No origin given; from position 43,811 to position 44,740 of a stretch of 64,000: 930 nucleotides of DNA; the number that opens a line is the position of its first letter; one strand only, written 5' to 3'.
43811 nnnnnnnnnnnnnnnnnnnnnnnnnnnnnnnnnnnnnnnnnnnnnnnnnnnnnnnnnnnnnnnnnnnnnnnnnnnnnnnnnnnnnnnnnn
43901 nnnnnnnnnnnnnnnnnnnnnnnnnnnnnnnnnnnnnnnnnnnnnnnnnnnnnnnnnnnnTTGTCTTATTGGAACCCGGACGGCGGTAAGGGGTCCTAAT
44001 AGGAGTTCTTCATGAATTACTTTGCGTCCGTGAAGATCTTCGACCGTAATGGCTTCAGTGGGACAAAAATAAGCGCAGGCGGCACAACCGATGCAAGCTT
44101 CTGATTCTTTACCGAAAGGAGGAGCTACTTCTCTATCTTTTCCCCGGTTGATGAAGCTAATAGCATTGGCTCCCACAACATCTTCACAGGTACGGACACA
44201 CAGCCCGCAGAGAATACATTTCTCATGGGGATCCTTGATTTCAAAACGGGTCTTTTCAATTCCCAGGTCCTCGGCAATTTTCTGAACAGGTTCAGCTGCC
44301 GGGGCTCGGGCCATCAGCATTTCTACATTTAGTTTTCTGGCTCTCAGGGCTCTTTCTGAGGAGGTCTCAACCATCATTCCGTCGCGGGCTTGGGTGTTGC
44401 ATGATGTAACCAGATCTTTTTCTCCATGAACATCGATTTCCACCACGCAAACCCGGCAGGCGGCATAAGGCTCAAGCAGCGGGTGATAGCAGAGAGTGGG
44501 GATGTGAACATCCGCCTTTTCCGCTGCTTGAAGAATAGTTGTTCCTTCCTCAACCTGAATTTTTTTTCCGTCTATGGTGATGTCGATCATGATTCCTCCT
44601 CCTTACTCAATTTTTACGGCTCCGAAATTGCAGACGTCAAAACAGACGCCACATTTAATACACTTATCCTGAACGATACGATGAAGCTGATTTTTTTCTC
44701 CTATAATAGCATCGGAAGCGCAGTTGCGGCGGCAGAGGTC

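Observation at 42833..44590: Chimeric protein: NuoG/HydA-type Fe-S N-terminus replaces the N-terminal third of HdrA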

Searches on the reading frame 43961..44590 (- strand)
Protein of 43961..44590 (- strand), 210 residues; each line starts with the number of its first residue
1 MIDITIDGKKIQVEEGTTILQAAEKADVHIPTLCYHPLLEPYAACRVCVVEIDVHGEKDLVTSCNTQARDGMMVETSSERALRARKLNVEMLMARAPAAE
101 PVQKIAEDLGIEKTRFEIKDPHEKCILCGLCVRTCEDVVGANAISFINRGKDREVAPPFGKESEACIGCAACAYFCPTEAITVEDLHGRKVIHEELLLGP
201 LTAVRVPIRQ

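Call 16: search_solved_structures(query=window:43961-44590:-, max_evalue=1e-10, show_alignments=5)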
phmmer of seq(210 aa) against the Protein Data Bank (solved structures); distinct sequences matched with E-value up to 1e-10: 68 (the best 60 are shown).
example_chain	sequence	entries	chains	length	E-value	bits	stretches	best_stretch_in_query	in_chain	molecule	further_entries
9mqx_A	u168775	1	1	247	1.6e-38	135.8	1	2-192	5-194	NADH:ubiquinone oxidoreductase chain G-like protein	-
8a6t_A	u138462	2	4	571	2.3e-34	122.2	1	1-183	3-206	Electron bifurcating hydrogenase subunit HydA1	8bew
9bov_A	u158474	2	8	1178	3.4e-34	121.7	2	2-95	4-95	Molybdopterin oxidoreductase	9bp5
7t2r_A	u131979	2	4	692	4.5e-34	121.3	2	2-94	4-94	NiFe hydrogenase subunit A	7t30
8oh5_C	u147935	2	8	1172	1.3e-30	110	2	2-93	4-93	Formate dehydrogenase-O, major subunit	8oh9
7p5h_A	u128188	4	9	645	6.5e-24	88.1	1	4-185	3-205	Fe-hydrogenase, subunit alpha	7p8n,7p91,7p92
6tg9_A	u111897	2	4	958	2.9e-23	86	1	2-122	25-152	Formate dehydrogenase subunit alpha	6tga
7q4v_A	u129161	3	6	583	3.1e-22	82.6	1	4-182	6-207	Iron hydrogenase HydA1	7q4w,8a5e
9wxb_B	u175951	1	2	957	3e-21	79.4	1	2-94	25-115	Formate dehydrogenase alpha subunit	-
7zm7_A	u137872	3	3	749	9.1e-21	77.8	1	2-102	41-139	NADH-ubiquinone oxidoreductase-like protein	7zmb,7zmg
9iho_G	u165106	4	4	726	1.2e-20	77.4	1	2-102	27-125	NUAM (75 kDa) subunit of mitochondrial NADH:ubiquinone oxidoreductase (Complex I)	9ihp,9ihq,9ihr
7q5y_A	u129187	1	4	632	2.1e-20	76.7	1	3-105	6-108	NADH dehydrogenase I chain G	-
6gcs_A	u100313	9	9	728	4e-20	75.7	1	2-102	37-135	75-KDA PROTEIN (NUAM) | Subunit NUAM of NADH:Ubiquinone Oxidoreductase (Complex I) | NADH-ubiquinone oxidoreductase 78 kDa subunit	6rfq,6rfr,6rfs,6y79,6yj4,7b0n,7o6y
8zo8_S1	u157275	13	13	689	4.6e-19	72.3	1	1-102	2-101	NADH-ubiquinone oxidoreductase 75 kDa subunit, mitochondrial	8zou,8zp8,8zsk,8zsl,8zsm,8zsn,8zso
7v2c_M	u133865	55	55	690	4.6e-19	72.2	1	1-102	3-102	NADH-ubiquinone oxidoreductase 75 kDa subunit, mitochondrial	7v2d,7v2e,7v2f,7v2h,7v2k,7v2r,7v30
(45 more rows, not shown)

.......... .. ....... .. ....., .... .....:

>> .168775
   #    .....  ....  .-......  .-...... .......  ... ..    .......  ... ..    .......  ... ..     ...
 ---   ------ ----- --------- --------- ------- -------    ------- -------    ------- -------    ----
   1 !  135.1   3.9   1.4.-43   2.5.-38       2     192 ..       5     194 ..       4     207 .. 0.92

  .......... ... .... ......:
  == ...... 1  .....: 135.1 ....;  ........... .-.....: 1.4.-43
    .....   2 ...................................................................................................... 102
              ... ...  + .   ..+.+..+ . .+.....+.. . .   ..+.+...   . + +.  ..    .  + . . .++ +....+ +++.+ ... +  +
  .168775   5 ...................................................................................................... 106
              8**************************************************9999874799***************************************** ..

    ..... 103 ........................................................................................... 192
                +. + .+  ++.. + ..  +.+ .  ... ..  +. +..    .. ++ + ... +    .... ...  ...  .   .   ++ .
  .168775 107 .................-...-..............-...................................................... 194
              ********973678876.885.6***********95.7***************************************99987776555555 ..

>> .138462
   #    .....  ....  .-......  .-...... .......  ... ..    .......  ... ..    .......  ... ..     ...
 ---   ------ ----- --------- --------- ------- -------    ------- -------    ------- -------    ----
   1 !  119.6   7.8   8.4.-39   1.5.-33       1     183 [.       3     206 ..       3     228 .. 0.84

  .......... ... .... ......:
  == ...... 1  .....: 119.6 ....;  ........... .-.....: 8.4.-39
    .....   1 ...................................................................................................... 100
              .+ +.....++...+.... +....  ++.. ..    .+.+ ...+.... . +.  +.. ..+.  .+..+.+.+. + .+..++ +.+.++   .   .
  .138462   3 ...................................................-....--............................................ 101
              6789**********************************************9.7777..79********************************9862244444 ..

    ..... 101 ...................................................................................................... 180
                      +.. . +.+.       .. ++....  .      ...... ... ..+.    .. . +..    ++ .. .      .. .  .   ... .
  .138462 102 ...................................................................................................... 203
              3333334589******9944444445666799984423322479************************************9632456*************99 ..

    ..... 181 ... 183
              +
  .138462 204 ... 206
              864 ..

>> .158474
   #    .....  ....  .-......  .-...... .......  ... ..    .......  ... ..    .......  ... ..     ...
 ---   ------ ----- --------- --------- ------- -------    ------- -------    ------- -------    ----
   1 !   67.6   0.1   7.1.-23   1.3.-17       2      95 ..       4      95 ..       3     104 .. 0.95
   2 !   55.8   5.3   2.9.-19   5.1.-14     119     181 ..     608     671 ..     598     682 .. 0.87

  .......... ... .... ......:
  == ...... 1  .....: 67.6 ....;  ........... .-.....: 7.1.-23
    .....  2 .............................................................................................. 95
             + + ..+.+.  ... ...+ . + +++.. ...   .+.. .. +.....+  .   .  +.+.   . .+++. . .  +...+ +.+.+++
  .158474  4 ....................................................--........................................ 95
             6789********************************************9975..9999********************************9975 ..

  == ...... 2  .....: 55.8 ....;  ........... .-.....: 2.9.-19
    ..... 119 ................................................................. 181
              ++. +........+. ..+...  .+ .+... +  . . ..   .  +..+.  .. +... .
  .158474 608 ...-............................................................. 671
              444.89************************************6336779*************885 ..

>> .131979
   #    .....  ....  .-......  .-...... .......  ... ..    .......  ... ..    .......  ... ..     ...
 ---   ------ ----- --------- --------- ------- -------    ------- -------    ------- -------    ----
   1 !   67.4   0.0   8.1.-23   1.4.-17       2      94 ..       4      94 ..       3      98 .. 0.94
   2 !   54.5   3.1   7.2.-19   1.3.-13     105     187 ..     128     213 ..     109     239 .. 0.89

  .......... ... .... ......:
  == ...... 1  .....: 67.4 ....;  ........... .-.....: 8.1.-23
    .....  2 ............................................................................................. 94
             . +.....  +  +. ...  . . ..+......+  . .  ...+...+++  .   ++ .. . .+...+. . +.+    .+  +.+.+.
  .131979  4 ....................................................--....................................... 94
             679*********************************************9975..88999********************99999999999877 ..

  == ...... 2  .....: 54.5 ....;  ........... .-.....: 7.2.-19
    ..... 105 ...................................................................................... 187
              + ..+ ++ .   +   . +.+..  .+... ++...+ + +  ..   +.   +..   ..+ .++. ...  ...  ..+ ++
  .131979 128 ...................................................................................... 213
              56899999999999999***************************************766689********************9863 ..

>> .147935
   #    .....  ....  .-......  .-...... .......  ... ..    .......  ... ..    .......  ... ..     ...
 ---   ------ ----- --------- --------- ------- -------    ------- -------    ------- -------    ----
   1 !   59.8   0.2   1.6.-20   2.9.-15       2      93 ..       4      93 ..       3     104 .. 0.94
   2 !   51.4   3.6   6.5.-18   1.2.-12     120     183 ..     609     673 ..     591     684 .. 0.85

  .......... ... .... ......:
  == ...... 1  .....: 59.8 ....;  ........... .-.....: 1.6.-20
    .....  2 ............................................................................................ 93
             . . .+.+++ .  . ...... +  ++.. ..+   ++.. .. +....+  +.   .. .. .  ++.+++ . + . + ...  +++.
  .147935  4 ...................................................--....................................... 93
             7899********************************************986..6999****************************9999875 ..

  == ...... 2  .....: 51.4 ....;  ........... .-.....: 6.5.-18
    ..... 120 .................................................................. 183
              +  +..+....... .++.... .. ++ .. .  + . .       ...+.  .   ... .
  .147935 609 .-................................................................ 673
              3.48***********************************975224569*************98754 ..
